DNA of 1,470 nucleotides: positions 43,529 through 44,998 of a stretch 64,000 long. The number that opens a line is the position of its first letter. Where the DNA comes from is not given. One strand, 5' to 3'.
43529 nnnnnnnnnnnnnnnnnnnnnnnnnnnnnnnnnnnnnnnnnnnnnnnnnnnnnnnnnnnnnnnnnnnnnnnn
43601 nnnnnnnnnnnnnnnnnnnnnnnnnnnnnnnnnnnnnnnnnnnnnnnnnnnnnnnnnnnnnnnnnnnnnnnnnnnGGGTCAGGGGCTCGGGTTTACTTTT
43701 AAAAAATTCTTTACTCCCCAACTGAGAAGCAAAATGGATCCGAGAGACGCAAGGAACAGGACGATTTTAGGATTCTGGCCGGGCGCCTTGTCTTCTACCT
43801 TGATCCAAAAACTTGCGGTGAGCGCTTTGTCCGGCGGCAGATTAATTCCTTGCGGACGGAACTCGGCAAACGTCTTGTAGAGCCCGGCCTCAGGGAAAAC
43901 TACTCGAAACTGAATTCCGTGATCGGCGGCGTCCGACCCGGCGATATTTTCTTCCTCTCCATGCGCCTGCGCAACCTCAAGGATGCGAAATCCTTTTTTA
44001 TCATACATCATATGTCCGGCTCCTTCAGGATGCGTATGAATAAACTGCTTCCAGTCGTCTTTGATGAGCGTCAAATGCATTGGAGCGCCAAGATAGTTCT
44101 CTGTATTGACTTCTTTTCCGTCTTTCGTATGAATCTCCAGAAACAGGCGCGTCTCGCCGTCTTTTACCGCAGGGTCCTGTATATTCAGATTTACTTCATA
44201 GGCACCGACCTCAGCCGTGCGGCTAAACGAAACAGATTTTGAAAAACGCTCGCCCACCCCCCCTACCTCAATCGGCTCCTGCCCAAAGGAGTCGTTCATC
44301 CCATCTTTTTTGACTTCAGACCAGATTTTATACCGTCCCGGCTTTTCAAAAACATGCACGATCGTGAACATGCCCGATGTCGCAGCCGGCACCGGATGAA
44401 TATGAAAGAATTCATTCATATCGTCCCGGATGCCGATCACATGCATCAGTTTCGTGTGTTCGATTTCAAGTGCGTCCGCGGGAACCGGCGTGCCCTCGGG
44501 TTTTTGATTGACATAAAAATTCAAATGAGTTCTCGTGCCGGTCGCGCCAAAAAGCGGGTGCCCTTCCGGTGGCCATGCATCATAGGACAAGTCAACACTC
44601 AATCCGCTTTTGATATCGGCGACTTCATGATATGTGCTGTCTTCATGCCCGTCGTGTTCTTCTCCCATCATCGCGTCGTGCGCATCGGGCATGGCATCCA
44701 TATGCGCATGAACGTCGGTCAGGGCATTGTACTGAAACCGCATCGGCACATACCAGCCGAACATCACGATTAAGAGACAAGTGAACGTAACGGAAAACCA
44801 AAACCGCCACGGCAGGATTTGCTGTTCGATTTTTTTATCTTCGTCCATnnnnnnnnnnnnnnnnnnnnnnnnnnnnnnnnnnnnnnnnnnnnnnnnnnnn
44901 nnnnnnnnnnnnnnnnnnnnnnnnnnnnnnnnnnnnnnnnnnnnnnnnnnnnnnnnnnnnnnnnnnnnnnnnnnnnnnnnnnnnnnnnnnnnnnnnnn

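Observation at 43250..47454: Membrane thiol/copper redox cluster (Trx-like, DoxX, CcdA, His-rich tandem-domain protein, CuA-type cupredoxin) in an organism with no visible respiratory context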

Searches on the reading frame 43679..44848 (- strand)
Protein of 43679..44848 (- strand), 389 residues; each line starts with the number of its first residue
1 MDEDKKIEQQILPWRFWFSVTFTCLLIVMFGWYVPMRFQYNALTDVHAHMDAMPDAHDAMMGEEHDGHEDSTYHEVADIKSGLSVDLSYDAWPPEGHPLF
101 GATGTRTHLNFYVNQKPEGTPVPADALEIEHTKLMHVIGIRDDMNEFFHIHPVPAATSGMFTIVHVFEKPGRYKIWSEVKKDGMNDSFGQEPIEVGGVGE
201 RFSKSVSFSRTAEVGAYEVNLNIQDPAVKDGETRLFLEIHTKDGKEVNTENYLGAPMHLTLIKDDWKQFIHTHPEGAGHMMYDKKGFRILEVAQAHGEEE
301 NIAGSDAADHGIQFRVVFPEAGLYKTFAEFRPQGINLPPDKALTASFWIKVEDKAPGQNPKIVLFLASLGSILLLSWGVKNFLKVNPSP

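Call 3: search_protein_families(library=pfam, proteins=[window:43679-44848:-], max_evalue=0.1)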
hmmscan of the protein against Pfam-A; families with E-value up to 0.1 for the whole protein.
window:43679-44848:- (389 aa): 0 families

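Call 4: search_protein_families(library=ncbifam, proteins=[window:43679-44848:-], max_evalue=0.1)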
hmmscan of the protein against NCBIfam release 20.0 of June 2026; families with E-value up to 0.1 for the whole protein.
window:43679-44848:- (389 aa): 0 families

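Call 8: find_homologous_proteins(query=window:43679-44848:-)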
Query window:43679-44848:- (389 aa): 153 proteins with E <= 0.001 among 2765 candidates; the best 120 are listed.
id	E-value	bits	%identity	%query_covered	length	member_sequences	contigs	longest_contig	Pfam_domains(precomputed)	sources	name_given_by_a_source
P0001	2.8e-270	915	100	100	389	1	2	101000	-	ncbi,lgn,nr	ncbi:MAG: hypothetical protein HY007_00515 [Candidatus Sungbacteria bacterium]|nr:hypothetical prote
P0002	4.9e-170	584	66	99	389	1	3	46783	-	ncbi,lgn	-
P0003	7.4e-158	544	65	99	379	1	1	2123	-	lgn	-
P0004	1.8e-153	530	63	98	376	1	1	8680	PF13115.12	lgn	-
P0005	2.5e-151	523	62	99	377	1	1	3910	-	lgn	-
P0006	4.7e-151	522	63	99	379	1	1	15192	-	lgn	-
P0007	2.0e-149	517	62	99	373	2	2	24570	-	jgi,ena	-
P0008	6.6e-147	508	62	99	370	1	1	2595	PF13115.12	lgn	-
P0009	1.2e-126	442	56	96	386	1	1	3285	-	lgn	-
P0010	2.6e-126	440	54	98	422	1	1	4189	-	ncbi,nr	ncbi:MAG: hypothetical protein HY006_03980 [Candidatus Sungbacteria bacterium]|nr:hypothetical prote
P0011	6.3e-122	426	53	99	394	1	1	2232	-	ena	-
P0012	3.3e-113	397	49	95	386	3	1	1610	-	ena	-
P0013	9.6e-109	383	49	98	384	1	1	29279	-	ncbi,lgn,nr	ncbi:MAG: hypothetical protein Q8Q41_02525 [bacterium]|nr:hypothetical protein [bacterium]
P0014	2.8e-107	378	49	95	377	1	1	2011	-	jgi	-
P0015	5.4e-107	377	45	98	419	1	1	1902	-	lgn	-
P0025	1.3e-103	366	48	100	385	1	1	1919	PF13115.12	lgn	-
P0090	7.5e-87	311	48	82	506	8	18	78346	-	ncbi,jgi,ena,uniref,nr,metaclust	ncbi:MAG: hypothetical protein A3B91_04710 [Candidatus Yanofskybacteria bacterium RIFCSPHIGHO2_02_FU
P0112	7.3e-83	297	43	96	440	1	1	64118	-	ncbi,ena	-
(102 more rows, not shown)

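Call 9: search_solved_structures(query=window:43679-44848:-, max_evalue=10, show_alignments=2)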
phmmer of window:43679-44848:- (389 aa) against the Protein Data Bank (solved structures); distinct sequences matched with E-value up to 10: 0.

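Call 15: find_encoding_contigs(protein=P0090, flank=8000, max_places=3)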
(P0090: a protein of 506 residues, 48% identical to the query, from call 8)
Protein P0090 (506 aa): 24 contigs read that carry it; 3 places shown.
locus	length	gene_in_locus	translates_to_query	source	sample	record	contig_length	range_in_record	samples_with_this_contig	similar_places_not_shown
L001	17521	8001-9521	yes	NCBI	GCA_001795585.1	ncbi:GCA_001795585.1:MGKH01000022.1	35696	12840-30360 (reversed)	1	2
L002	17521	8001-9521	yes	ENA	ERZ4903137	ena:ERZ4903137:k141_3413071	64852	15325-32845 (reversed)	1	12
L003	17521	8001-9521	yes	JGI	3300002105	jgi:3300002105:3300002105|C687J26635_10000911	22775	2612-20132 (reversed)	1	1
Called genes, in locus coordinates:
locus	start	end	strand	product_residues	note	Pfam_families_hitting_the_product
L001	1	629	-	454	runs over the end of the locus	PF00772:DnaB, PF03796:DnaB_C, PF13481:AAA_25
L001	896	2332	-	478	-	PF01225:Mur_ligase, PF08245:Mur_ligase_M, PF02875:Mur_ligase_C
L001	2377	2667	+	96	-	-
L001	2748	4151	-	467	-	PF01406:tRNA-synt_1e, PF01921:tRNA-synt_1f (faint), PF09334:tRNA-synt_1g, PF00133:tRNA-synt_1, PF09334:tRNA-synt_1g (weak), PF09190:DALR_2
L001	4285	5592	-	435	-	PF01566:Nramp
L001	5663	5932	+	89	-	PF13192:Thioredoxin_3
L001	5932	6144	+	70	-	-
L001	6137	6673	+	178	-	-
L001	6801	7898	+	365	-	PF02683:DsbD_TM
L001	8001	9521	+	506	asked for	-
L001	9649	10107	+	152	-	PF13473:Cupredoxin_1 (weak)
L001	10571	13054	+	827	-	PF00403:HMA, PF00122:E1-E2_ATPase, PF00702:Hydrolase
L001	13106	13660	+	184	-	PF01728:FtsJ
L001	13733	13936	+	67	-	PF00403:HMA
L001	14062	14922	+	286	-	PF03444:WHD_HrcA (weak), PF01628:HrcA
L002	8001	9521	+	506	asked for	-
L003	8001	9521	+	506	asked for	-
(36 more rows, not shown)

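Call 16: find_encoding_contigs(protein=P0112, flank=8000, max_places=2)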
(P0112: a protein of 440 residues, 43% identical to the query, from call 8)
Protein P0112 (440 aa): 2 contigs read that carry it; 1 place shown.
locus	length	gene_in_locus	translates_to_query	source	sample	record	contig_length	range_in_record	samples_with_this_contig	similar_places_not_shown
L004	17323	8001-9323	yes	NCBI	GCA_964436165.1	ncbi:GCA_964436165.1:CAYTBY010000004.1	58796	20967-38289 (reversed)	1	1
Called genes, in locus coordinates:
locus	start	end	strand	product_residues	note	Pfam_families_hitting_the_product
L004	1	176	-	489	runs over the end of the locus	-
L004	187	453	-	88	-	-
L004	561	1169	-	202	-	-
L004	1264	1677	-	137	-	-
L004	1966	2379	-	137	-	-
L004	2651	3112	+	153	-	PF01371:Trp_repressor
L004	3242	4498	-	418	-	PF01566:Nramp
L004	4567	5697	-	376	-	PF13714:PEP_mutase, PF00463:ICL (weak)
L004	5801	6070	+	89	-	PF13192:Thioredoxin_3 (weak)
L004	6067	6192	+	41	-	-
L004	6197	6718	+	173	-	-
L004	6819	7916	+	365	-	PF02683:DsbD_TM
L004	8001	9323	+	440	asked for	-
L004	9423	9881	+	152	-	PF13473:Cupredoxin_1 (weak), PF23509:MSMEG_3727_PQQ-assoc (weak)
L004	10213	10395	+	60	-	-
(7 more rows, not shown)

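Call 18: find_related_loci(query=A2, collection=genome_contigs, flank=10000)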
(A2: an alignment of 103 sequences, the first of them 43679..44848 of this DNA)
Query A2 (389 aa) in genome_contigs; peptide patterns used: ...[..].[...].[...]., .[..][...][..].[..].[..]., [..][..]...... (x = any residue, [..] = any of these).
218 stretches matched a pattern; 83 encode a relative of the query (tblastn E <= 1e-3); the best 80 are kept; 80 distinct loci.
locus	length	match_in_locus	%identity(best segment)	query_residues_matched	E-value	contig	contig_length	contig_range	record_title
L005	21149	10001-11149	66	2-387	2e-172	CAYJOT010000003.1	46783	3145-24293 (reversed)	MAG TPA_asm: uncultured Candidatus Saccharibacteria bacterium isolate ERP125453_co1_108 genome assembly, contig: NODE_55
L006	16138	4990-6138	49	7-384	1e-106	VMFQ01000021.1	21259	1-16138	MAG: Parcubacteria group bacterium Gr01-1014_33 G01um101433_scaffold_1564, whole genome shotgun sequence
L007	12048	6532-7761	46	12-389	7e-106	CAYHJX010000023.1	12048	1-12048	MAG TPA_asm: uncultured Candidatus Saccharibacteria bacterium isolate ERP119705_co13_219 genome assembly, contig: NODE_6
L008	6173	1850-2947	47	4-383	7e-103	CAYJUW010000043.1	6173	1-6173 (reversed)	MAG TPA_asm: uncultured Candidatus Saccharibacteria bacterium isolate ERP125453_co1_301 genome assembly, contig: NODE_16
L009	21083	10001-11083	46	3-385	2e-101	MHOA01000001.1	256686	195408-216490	MAG: Candidatus Ryanbacteria bacterium RIFCSPLOWO2_12_FULL_44_26 rifcsplowo2_12_scaffold_107, whole genome shotgun seque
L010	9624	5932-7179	43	4-386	2e-98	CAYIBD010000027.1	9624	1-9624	MAG TPA_asm: uncultured Candidatus Saccharibacteria bacterium isolate ERP119705_co19_980 genome assembly, contig: NODE_7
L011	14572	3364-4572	45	3-386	8e-98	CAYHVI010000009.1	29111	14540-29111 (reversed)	MAG TPA_asm: uncultured Candidatus Saccharibacteria bacterium isolate ERP119705_co17_966 genome assembly, contig: NODE_1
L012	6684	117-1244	48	6-385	9e-98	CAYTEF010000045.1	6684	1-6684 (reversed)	MAG TPA_asm: uncultured Candidatus Saccharibacteria bacterium isolate SRP178908_co2_71 genome assembly, contig: NODE_827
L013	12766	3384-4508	45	2-385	4e-97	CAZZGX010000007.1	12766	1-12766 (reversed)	MAG TPA_asm: uncultured Candidatus Saccharibacteria bacterium isolate binchicken_co203_608 genome assembly, contig: k141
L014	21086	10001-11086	44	2-383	3e-97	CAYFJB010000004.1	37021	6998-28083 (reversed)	MAG TPA_asm: uncultured Candidatus Saccharibacteria bacterium isolate ERP013524_co1_131 genome assembly, contig: NODE_17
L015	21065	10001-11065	46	16-387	1e-96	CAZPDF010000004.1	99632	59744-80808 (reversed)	MAG TPA_asm: uncultured Candidatus Saccharibacteria bacterium isolate SRP178908_co1_311 genome assembly, contig: NODE_88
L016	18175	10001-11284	44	3-386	8e-96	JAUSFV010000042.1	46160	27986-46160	MAG: bacterium isolate E14_maxbin.402 E14_k141_1786468, whole genome shotgun sequence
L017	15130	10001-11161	44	2-386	2e-95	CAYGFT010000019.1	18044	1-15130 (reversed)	MAG TPA_asm: uncultured Candidatus Saccharibacteria bacterium isolate ERP113451_co3_1 genome assembly, contig: NODE_2295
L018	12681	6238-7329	45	10-387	9e-95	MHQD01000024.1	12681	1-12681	MAG: Candidatus Sungbacteria bacterium RIFCSPHIGHO2_01_FULL_50_25 rifcsphigho2_01_scaffold_39263, whole genome shotgun s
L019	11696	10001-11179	43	2-386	1e-94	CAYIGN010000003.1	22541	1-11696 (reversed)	MAG TPA_asm: uncultured Candidatus Saccharibacteria bacterium isolate ERP119705_co24_1044 genome assembly, contig: NODE_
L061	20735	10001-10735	38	71-355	3e-52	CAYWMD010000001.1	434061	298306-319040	MAG TPA_asm: uncultured Bifidobacteriaceae bacterium isolate SRP292972_co2_226 genome assembly, contig: NODE_7_length_43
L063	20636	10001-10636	35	109-351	4e-39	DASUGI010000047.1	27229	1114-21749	MAG TPA_asm: Verrucomicrobiia bacterium isolate SMAG_U1401 k141_1541806, whole genome shotgun sequence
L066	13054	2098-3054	27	5-351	9e-22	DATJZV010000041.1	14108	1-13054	MAG TPA_asm: Nitrospirota bacterium isolate SMAG_U15187 k141_3917496, whole genome shotgun sequence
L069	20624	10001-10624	33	118-334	5e-20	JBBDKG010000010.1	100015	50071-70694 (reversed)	MAG: Candidatus Paceibacterota bacterium isolate LejiaA_53_16 Lejia_A_368_length_100015_cov_10, whole genome shotgun seq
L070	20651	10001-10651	29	123-351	1e-19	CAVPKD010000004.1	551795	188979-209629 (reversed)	MAG: Nitrospirota bacterium isolate MFD10007.bin.2.19 genome assembly, contig: contig_30344, whole genome shotgun sequen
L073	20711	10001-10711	30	103-352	1e-18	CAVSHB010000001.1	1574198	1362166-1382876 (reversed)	MAG: uncultured Nitrospiraceae bacterium isolate MFD01476.bin.1.136 genome assembly, contig: contig_11828, whole genome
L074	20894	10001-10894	29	20-352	2e-18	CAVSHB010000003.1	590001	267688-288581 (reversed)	MAG: uncultured Nitrospiraceae bacterium isolate MFD01476.bin.1.136 genome assembly, contig: contig_55727, whole genome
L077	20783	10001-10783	26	53-355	3e-17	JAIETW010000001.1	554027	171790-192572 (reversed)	MAG: Patescibacteria group bacterium isolate time.spades.CONCOCT.2.5kb_081 c_000000000001, whole genome shotgun sequence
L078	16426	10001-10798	27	55-280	7e-17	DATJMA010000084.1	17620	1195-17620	MAG TPA_asm: Bryobacteraceae bacterium isolate SMAG_U14823 k141_747520, whole genome shotgun sequence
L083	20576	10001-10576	24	123-357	5e-14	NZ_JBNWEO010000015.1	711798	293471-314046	Neobacillus sp. SM06 contig_15, whole genome shotgun sequence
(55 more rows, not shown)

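Call 21: predict_structure(alignment_id=A2)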
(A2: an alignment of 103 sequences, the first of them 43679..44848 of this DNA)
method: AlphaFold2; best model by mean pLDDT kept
length: 389 residues; sequences in the alignment: 103
mean_pLDDT: 84.9   pTM: 0.72
mean pLDDT of the five models: 84.9, 84.5, 84.4, 84.3, 84.3
residues with pLDDT >= 90: 267; 70-90: 45; 50-70: 26; < 50: 51
segments of 3 or more residues with pLDDT < 50: 47-67, 278-307
pLDDT, mean of each block of 10 residues (from residue 1): 83 93 96 87 56 41 47 95 97 70 82 97 96 96 98 94 96 98 96 94 97 98 95 96 96 95 98 70 38 36 49 95 98 95 98 82 89 96 79
secondary structure, 60 per line:
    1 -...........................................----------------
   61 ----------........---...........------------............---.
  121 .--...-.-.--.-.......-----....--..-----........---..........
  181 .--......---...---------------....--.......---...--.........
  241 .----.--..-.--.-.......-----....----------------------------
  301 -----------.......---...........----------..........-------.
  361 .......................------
elements in order: H2-44 E71-75 E82-92 E105-116 E135-141 E147-150 E160-167 E171-181 E184-189 E193-195 E211-214 E217-223 E227-229 E232-241 E257-263 E269-272 E312-318 E322-332 E343-352 H360-383
